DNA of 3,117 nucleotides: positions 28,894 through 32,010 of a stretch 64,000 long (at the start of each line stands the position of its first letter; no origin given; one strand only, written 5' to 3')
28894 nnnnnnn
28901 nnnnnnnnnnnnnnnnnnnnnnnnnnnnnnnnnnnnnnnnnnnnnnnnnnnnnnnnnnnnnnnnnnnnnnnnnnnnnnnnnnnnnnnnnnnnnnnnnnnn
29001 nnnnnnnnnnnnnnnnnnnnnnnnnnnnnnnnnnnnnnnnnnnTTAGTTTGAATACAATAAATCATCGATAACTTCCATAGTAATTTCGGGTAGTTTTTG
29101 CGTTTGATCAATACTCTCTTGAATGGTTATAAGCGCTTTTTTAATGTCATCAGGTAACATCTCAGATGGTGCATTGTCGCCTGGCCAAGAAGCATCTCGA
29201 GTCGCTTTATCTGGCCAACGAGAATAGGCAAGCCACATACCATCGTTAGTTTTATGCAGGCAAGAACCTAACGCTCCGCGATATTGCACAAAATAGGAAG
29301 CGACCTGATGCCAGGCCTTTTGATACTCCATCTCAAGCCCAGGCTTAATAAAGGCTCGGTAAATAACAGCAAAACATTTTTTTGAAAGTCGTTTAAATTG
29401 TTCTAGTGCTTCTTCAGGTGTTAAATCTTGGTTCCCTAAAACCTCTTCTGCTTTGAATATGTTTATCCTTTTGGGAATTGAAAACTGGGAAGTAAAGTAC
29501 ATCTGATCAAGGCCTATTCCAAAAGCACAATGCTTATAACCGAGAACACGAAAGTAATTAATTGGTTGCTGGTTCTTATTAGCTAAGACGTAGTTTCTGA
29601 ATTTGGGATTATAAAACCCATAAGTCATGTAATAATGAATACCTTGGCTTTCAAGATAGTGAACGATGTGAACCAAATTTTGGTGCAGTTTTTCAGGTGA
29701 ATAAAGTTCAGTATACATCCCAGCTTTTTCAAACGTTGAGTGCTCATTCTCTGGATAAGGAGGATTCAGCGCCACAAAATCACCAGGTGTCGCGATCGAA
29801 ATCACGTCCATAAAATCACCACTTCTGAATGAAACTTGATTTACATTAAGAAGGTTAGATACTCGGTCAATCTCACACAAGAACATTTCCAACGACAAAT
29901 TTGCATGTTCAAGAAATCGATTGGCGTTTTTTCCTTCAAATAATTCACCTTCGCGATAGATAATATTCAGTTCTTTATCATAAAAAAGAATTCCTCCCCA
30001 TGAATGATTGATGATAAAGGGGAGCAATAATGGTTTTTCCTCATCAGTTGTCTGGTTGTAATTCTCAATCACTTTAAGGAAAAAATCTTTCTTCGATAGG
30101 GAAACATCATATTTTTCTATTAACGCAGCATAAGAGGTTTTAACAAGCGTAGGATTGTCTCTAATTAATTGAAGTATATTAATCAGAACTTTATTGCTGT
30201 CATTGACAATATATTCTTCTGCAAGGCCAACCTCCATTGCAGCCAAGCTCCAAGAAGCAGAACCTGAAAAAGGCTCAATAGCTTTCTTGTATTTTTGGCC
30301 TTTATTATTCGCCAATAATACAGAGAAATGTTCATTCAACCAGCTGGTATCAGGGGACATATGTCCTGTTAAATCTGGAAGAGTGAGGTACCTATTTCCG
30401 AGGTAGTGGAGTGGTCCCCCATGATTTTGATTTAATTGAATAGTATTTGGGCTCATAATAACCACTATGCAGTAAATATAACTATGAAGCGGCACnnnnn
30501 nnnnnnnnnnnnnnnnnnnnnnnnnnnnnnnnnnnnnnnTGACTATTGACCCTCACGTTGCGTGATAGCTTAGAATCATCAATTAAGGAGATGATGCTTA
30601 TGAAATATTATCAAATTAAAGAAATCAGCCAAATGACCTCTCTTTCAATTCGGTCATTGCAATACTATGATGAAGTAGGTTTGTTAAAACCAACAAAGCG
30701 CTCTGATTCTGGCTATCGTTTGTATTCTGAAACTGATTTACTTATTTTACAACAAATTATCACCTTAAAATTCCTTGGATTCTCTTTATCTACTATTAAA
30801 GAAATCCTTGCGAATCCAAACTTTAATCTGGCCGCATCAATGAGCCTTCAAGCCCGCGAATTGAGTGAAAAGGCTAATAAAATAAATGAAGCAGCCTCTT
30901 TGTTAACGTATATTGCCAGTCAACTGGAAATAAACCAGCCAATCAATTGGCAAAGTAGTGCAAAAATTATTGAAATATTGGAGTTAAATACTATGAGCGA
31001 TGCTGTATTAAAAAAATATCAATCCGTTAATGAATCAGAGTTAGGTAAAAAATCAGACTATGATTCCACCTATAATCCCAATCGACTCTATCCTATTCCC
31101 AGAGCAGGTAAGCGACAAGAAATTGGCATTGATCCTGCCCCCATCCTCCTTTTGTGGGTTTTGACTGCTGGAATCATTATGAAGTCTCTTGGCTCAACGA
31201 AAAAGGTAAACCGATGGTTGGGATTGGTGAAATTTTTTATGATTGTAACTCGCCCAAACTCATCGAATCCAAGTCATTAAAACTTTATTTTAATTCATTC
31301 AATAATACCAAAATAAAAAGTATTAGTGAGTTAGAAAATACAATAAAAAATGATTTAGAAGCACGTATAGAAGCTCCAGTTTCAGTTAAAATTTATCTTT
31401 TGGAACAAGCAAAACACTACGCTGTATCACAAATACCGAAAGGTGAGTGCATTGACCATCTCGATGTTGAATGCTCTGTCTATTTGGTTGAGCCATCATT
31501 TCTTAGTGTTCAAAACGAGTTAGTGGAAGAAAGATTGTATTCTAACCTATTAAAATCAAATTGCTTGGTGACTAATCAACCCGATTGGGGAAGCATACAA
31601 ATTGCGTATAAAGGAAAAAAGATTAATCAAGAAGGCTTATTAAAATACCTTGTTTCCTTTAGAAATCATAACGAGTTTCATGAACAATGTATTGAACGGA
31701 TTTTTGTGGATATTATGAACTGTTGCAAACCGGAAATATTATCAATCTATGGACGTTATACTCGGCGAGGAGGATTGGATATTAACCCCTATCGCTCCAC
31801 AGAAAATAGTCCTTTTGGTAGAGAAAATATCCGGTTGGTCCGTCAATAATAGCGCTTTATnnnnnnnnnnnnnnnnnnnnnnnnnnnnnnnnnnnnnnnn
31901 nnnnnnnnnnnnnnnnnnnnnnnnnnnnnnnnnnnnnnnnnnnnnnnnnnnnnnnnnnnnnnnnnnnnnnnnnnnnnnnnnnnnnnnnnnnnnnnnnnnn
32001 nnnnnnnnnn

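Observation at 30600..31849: queF (type II) disrupted by a -1 frameshift at a C5 tract and preceded in frame by a stop-less MerR-family HTH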

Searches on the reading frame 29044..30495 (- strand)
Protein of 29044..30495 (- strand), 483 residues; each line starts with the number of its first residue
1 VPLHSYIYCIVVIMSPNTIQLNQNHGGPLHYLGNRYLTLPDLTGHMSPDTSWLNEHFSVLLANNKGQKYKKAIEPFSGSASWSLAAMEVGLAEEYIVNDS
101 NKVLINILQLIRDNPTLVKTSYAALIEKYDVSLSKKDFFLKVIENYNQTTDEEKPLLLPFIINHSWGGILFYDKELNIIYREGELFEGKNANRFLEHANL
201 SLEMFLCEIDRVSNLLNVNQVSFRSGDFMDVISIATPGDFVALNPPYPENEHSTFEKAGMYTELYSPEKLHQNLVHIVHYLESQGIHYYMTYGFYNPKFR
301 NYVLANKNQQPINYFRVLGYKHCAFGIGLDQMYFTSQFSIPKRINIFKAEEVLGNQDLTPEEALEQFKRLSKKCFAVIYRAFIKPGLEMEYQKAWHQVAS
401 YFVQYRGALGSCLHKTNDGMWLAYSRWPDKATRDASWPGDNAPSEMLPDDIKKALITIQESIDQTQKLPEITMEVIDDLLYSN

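Call 4: search_protein_families(library=pfam, proteins=[window:29044-30495:-], max_evalue=0.01)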
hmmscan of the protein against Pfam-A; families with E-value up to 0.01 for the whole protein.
window:29044-30495:- (483 aa): 1 family
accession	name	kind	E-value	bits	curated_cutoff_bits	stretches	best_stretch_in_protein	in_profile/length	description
PF02086.21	MethyltransfD12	-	9.3e-13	48.9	22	1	52-301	11-237/253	D12 class N6 adenine-specific DNA methyltransferase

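Call 5: search_protein_families(library=ncbifam, proteins=[window:29044-30495:-], max_evalue=0.01)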
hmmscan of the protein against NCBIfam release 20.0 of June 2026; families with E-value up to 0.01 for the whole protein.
window:29044-30495:- (483 aa): 1 family
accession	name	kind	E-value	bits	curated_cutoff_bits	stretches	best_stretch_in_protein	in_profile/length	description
TIGR00571.1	dam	subfamily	5.2e-13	49.3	114.85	1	67-318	24-250/267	Dam family site-specific DNA-(adenine-N6)-methyltransferase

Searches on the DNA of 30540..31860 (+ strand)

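Call 13: search_dna_similar(query=window:30540-31860:+, collection=plasmids, mode=distant, max_rows=40)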
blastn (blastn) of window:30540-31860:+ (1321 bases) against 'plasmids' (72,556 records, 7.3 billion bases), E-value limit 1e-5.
Records with a match: 15; places in all: 16; records where one place covers at least 80% of the query: 1.
Best place of each record, by identity: 60-80% 15.
By first word of the organism name: Arsenophonus 5; Vibrio 5; Proteus 2; Legionella 1; Cedecea 1; Serratia 1.
By predicted mobility (MOB-suite, as given by PLSDB): non-mobilizable 7; mobilizable 7; conjugative 1.
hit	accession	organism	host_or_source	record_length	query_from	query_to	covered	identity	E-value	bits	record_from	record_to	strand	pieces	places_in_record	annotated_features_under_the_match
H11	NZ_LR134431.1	Legionella adelaidensis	environmental,Cooling tower water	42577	7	1267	95%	67.3%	8e-98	365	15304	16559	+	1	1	queF: NADPH-dependent 7-cyano-7-deazaguanine reductase QueF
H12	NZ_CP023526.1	Cedecea neteri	Homo sapiens,human foot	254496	618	1249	24%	72.1%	1e-14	151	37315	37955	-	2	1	queF: NADPH-dependent 7-cyano-7-deazaguanine reductase QueF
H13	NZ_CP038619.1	Arsenophonus nasoniae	Nasonia vitripennis,pure culture,whole ...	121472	1009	1262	19%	70.1%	7e-23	116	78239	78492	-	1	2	queF: NADPH-dependent 7-cyano-7-deazaguanine reductase QueF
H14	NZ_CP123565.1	Arsenophonus nasoniae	Nasonia vitripennis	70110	1009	1262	19%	70.1%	7e-23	116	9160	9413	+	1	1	queF: NADPH-dependent 7-cyano-7-deazaguanine reductase QueF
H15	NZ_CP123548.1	Arsenophonus nasoniae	Nasonia vitripennis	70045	1009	1262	19%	70.1%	7e-23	116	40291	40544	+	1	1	queF: NADPH-dependent 7-cyano-7-deazaguanine reductase QueF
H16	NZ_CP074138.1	Serratia sp. JSRIV006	river water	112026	1008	1249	18%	72.3%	3e-28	135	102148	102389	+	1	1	queF: NADPH-dependent 7-cyano-7-deazaguanine reductase QueF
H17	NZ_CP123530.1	Arsenophonus nasoniae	Nasonia vitripennis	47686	1014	1262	19%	70.3%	7e-23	116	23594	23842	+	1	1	queF: NADPH-dependent 7-cyano-7-deazaguanine reductase QueF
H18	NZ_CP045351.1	Vibrio aquimaris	pure culture,Non-filtered water from ...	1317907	996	1255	20%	65.8%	3e-8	69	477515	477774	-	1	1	none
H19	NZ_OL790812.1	Proteus mirabilis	-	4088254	1012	1249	18%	69.7%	1e-19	105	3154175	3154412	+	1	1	none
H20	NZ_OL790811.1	Proteus mirabilis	-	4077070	1012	1249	18%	69.7%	1e-19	105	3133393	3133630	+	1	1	none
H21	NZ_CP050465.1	Vibrio campbellii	single cell,seawater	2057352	996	1164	13%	70.6%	2e-10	75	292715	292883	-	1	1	none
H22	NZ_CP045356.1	Vibrio sp. THAF64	pure culture,Surface of a sandy ...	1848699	1006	1150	11%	71.2%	3e-8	68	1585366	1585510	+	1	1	none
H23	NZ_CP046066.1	Vibrio sp. THAF191d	pure culture,Surface of a polyethylene ...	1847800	1006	1150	11%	71.2%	3e-8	68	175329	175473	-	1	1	none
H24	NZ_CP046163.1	Vibrio sp. THAF191c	pure culture,Surface of a polyethylene ...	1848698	1006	1150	11%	71.2%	3e-8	68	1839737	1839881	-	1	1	none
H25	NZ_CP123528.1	Arsenophonus nasoniae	Nasonia vitripennis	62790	1140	1262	9%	71.5%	4e-7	65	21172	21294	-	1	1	none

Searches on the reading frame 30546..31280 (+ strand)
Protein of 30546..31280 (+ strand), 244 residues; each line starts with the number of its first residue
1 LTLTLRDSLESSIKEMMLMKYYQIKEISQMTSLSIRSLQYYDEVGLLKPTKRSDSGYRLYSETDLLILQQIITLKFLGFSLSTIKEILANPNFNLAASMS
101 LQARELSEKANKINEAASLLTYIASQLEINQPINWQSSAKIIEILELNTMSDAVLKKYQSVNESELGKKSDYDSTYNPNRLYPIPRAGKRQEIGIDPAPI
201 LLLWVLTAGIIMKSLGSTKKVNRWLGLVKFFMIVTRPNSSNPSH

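Call 36: list_cluster_members(proteins=[window:30546-31277:+, window:30600-31277:+, window:31154-31846:+])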
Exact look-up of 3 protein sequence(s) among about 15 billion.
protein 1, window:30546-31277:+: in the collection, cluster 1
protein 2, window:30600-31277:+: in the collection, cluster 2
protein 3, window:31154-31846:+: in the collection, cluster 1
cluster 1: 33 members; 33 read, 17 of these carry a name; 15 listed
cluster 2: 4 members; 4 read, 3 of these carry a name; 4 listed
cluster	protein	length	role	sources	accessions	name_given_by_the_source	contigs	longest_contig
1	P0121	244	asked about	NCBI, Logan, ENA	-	-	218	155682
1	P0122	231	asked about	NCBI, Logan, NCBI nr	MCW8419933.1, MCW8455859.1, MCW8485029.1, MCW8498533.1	NADPH-dependent 7-cyano-7-deazaguanine reductase QueF [Legionella pneumophila] | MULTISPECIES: NADPH-dependent 7-cyano-7-deazaguanine reductase QueF [Legionellaceae]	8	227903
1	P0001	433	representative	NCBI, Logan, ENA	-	-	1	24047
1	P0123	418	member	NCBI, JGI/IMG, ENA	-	7-cyano-7-deazaguanine reductase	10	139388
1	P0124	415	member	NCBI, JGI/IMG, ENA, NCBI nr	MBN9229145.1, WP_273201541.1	MAG: NADPH-dependent 7-cyano-7-deazaguanine reductase QueF [Legionella steelei] | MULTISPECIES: NADPH-dependent 7-cyano-7-deazaguanine reductase QueF [Legionella]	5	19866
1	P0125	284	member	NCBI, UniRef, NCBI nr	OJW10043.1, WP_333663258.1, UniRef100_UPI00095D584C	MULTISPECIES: NADPH-dependent 7-cyano-7-deazaguanine reductase QueF [Legionella] | NADPH-dependent 7-cyano-7-deazaguanine reductase QueF n=1 Tax=Legionella TaxID=445 ... | MAG: NADPH-dependent 7-cyano-7-deazaguanine reductase QueF [Legionella sp. 39-23]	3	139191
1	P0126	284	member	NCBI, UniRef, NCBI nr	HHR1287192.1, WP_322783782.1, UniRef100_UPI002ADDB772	NADPH-dependent 7-cyano-7-deazaguanine reductase QueF [Fluoribacter dumoffii] | NADPH-dependent 7-cyano-7-deazaguanine reductase QueF n=1 Tax=Fluoribacter dumoffii ...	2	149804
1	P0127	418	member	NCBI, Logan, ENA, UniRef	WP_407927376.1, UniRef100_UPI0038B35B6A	NADPH-dependent 7-cyano-7-deazaguanine reductase QueF [Legionella saoudiensis] | NADPH-dependent 7-cyano-7-deazaguanine reductase QueF n=1 Tax=Legionella saoudiensis ...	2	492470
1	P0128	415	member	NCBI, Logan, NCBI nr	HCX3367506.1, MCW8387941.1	NADPH-dependent 7-cyano-7-deazaguanine reductase QueF [Fluoribacter dumoffii]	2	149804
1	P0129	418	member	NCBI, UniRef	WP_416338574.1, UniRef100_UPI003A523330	NADPH-dependent 7-cyano-7-deazaguanine reductase QueF [Legionella steelei] | NADPH-dependent 7-cyano-7-deazaguanine reductase QueF n=1 Tax=Legionella steelei ...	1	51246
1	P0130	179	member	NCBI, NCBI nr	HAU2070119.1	TPA: MerR family transcriptional regulator, partial [Legionella pneumophila] | MerR family transcriptional regulator [Legionella pneumophila]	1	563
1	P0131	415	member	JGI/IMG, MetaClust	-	\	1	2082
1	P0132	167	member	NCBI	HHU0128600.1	TPA: NADPH-dependent 7-cyano-7-deazaguanine reductase QueF, partial [Legionella ...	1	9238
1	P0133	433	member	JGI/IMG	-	7-cyano-7-deazaguanine reductase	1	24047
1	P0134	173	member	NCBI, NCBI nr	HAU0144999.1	TPA: NADPH-dependent 7-cyano-7-deazaguanine reductase QueF, partial [Legionella ... | NADPH-dependent 7-cyano-7-deazaguanine reductase QueF [Legionella pneumophila]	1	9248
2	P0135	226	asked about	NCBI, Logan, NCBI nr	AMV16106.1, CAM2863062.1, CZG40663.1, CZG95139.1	Multidrug transporter activation protein [Legionella pneumophila] | HTH-type transcriptional activator mta [Legionella pneumophila]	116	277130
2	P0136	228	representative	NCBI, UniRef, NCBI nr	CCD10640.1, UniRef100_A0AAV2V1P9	putative regulator, MerR family (plasmid) [Legionella pneumophila subsp. pneumophila] | Regulator, MerR family n=7 Tax=Legionellaceae TaxID=444 RepID=A0AAV2V1P9_LEGPN | putative regulator, MerR family [Legionella pneumophila subsp. pneumophila]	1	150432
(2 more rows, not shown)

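Call 37: find_encoding_contigs(protein=window:30546-31280:+, flank=2500, max_places=10)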
Protein window:30546-31280:+ (244 aa): 24 contigs read that carry it; 2 places shown.
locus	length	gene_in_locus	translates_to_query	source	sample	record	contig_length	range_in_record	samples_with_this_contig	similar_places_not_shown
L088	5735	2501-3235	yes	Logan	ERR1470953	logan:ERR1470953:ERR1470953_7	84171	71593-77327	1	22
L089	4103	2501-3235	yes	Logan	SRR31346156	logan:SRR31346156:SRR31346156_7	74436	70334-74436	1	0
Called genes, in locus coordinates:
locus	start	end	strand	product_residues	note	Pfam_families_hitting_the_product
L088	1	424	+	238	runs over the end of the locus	PF00106:adh_short, PF13561:adh_short_C2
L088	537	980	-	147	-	PF00583:Acetyltransf_1, PF13673:Acetyltransf_10, PF13508:Acetyltransf_7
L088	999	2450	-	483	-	PF02086:MethyltransfD12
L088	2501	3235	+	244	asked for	PF00376:MerR, PF13411:MerR_1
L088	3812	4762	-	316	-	PF01636:APH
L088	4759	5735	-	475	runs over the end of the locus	PF13302:Acetyltransf_3, PF01636:APH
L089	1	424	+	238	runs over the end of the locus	PF00106:adh_short, PF13561:adh_short_C2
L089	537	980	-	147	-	PF00583:Acetyltransf_1, PF13673:Acetyltransf_10, PF13508:Acetyltransf_7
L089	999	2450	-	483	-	PF02086:MethyltransfD12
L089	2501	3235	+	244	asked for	PF00376:MerR, PF13411:MerR_1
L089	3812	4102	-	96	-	?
